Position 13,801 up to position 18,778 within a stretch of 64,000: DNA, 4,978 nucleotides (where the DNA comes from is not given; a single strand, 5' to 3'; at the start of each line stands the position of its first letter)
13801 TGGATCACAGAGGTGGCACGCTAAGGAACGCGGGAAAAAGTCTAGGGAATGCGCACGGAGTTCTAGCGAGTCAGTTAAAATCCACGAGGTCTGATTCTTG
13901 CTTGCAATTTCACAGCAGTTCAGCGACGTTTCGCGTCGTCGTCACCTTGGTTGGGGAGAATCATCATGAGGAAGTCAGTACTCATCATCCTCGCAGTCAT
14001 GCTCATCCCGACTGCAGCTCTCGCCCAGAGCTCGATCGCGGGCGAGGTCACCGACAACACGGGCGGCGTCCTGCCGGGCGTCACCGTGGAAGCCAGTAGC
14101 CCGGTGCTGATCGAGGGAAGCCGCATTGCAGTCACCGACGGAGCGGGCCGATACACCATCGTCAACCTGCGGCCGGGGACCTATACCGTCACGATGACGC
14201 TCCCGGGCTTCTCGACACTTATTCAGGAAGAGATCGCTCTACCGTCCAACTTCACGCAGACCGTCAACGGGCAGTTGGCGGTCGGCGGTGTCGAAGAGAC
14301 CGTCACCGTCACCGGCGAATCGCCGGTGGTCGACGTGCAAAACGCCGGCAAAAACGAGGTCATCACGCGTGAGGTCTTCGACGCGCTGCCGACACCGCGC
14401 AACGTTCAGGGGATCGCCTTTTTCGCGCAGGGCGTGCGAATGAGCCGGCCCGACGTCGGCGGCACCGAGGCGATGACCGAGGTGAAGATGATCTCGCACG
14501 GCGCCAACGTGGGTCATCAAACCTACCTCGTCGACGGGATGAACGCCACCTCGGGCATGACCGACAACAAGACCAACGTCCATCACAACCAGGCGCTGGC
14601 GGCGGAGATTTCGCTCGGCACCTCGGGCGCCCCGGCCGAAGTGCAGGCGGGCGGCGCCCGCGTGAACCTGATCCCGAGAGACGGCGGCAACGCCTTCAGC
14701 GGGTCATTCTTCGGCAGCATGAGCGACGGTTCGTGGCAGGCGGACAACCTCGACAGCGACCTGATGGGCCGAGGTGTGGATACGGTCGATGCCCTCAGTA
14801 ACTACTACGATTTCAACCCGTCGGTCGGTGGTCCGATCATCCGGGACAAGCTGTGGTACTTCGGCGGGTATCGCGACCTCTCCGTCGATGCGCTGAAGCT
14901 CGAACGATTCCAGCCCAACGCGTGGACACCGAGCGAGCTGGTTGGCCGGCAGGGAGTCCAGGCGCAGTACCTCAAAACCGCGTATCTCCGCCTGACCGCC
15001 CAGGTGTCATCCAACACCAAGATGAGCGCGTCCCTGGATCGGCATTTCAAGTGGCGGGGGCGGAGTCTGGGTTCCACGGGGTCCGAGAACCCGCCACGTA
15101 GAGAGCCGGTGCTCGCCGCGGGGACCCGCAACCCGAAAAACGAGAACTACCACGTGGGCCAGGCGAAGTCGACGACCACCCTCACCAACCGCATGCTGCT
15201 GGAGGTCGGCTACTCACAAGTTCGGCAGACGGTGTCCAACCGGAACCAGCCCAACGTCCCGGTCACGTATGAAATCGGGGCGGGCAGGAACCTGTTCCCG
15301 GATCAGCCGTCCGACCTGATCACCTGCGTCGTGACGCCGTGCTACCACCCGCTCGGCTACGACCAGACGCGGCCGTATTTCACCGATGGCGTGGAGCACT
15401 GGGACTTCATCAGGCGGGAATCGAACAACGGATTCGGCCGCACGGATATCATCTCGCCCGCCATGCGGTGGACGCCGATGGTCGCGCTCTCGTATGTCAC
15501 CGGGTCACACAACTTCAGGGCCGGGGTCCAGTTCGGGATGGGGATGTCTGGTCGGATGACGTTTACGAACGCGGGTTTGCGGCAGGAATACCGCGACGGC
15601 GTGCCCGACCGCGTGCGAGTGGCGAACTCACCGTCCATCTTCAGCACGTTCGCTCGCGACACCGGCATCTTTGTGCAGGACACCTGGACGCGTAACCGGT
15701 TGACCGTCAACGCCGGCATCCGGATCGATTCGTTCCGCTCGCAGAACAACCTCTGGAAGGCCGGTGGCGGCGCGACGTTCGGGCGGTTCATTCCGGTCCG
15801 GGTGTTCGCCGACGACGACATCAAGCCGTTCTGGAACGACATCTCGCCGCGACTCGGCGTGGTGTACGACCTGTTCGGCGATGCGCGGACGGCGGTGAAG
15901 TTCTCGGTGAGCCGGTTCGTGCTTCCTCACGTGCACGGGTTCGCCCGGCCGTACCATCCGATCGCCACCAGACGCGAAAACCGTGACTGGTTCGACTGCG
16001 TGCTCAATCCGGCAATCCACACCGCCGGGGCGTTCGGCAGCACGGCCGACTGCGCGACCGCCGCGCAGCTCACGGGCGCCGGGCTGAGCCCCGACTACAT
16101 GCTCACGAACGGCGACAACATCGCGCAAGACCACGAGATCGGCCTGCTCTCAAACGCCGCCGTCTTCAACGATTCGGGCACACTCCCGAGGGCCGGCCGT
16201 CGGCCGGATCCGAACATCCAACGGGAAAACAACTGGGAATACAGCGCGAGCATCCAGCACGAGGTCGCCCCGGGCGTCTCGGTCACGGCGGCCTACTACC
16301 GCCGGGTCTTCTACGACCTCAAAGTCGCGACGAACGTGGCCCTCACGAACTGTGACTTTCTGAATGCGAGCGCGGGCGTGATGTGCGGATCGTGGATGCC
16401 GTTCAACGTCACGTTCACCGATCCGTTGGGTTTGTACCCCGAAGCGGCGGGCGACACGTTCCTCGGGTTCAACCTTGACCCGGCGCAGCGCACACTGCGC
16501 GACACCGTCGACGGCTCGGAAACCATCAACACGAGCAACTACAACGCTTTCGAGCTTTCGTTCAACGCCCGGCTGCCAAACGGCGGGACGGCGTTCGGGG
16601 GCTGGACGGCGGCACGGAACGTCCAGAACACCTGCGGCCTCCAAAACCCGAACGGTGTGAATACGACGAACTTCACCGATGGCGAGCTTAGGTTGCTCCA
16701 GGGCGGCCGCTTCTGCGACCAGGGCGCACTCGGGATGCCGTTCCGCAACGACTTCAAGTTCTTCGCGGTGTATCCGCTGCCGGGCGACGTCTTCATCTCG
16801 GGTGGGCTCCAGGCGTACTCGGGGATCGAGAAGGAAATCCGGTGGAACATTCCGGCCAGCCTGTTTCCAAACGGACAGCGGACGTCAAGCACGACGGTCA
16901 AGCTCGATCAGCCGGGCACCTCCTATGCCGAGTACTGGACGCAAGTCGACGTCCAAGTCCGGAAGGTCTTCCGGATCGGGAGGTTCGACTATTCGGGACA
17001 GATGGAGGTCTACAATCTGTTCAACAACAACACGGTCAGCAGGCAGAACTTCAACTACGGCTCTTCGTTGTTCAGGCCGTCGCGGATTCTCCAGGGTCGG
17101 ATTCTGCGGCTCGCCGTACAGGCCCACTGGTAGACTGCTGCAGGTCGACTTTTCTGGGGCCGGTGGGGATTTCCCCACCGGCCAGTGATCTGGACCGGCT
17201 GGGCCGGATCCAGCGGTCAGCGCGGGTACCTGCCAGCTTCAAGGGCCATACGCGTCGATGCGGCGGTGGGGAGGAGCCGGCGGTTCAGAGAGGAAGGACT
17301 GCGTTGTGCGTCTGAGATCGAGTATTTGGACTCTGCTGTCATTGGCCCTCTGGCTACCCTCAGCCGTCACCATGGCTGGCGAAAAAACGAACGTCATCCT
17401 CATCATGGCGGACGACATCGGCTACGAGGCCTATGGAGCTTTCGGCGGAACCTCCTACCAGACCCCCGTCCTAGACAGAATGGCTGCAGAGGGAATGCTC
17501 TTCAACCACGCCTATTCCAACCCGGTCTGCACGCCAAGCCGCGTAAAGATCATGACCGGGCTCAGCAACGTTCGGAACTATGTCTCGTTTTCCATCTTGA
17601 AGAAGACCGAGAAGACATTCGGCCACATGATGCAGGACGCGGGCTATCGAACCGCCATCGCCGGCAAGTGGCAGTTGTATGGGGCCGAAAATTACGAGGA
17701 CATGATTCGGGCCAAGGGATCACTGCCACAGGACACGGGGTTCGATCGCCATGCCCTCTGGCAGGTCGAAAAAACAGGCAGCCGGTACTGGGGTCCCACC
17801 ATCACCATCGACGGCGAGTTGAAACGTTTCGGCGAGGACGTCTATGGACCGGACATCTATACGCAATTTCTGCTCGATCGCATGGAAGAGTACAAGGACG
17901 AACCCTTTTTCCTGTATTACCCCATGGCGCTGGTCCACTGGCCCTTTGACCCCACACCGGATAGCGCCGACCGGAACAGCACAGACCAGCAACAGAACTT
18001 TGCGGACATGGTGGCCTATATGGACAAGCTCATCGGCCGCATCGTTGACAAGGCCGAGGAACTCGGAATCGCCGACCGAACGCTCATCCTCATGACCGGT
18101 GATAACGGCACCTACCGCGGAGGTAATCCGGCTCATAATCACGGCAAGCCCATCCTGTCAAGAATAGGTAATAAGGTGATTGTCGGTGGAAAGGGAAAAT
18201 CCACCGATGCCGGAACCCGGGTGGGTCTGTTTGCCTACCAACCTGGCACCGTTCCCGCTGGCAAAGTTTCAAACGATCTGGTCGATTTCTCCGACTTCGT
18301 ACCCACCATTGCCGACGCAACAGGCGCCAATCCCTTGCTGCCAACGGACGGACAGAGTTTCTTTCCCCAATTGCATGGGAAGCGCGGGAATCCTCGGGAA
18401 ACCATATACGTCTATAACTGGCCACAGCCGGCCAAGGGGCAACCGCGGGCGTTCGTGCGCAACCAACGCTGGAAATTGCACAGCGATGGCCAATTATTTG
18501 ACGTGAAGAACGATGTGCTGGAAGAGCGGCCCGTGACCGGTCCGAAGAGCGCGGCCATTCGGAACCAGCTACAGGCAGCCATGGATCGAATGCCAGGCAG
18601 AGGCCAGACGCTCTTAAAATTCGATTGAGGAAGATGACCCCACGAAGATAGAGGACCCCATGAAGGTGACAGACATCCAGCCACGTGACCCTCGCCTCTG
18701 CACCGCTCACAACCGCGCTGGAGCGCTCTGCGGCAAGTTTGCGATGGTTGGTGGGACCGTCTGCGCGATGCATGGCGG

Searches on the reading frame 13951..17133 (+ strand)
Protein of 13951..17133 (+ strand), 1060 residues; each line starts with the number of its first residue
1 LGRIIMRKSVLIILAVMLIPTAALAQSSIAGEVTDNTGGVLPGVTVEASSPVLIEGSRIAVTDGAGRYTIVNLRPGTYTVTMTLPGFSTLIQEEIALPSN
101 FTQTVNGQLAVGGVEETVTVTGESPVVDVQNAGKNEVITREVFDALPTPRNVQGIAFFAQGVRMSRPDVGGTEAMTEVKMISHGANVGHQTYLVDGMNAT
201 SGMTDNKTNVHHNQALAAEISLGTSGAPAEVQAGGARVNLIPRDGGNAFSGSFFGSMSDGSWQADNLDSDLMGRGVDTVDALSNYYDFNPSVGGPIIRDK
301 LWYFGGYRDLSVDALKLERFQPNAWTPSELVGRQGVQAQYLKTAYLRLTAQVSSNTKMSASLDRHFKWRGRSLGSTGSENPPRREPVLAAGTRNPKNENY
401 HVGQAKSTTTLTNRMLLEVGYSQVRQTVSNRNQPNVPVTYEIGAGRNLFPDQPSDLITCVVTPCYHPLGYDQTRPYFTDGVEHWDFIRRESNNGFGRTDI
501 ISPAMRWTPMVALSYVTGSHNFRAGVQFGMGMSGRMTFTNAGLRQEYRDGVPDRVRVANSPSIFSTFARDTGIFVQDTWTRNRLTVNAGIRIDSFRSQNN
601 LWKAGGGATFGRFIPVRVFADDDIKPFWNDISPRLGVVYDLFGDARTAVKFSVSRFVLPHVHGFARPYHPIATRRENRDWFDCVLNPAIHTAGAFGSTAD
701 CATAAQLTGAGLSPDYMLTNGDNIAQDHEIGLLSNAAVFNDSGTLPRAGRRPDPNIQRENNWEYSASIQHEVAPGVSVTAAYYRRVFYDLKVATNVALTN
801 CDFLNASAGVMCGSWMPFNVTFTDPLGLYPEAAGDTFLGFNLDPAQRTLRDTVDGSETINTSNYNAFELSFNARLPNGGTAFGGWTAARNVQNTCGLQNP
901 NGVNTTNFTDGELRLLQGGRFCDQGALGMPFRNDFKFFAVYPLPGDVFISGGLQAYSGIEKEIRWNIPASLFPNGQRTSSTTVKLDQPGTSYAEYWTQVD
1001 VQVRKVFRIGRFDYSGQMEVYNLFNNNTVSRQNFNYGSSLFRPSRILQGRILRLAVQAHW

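Call 38: search_protein_families(library=pfam, proteins=[window:13951-17133:+], max_evalue=0.001)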
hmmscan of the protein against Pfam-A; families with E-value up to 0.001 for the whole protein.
window:13951-17133:+ (1060 aa): 3 families
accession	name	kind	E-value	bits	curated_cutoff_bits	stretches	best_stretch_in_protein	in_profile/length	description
PF25183.1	OMP_b-brl_4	-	3.7e-25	88.9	30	2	367-944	170-678/838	Outer membrane beta barrel domain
PF13620.12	CarboxypepD_reg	-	5.8e-14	52.7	32.3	1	28-109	1-81/82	Carboxypeptidase regulatory-like domain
PF13715.12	CarbopepD_reg_2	-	8.1e-06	26.2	32.2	1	29-110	1-77/88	CarboxypepD_reg-like domain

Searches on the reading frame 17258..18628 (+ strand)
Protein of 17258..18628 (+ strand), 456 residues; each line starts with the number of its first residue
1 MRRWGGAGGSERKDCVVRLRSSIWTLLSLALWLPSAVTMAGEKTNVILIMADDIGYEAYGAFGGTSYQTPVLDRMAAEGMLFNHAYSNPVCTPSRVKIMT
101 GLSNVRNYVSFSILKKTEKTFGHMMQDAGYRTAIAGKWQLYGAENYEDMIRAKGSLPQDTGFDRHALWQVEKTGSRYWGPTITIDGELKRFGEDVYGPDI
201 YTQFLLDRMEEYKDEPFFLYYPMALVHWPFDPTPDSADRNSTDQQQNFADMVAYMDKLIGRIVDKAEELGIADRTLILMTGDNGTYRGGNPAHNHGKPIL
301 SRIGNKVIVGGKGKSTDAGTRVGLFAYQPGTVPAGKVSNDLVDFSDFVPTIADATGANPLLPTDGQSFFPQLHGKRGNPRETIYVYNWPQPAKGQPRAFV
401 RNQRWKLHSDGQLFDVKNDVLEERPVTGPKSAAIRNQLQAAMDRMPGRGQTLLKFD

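Call 38: search_protein_families(library=pfam, proteins=[window:17258-18628:+], max_evalue=0.001)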
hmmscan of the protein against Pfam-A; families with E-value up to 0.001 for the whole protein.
window:17258-18628:+ (456 aa): 3 families
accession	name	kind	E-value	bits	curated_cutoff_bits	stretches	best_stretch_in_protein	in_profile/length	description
PF00884.28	Sulfatase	-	1.5e-48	166.1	25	1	45-357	2-301/301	Sulfatase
PF16347.10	SGSH_C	-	2.5e-07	31.4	29.3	1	320-444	16-150/154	N-sulphoglucosamine sulphohydrolase, C-terminal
PF01663.27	Phosphodiest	-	0.00045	20.4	23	0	68-285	19-221/342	Type I phosphodiesterase / nucleotide pyrophosphatase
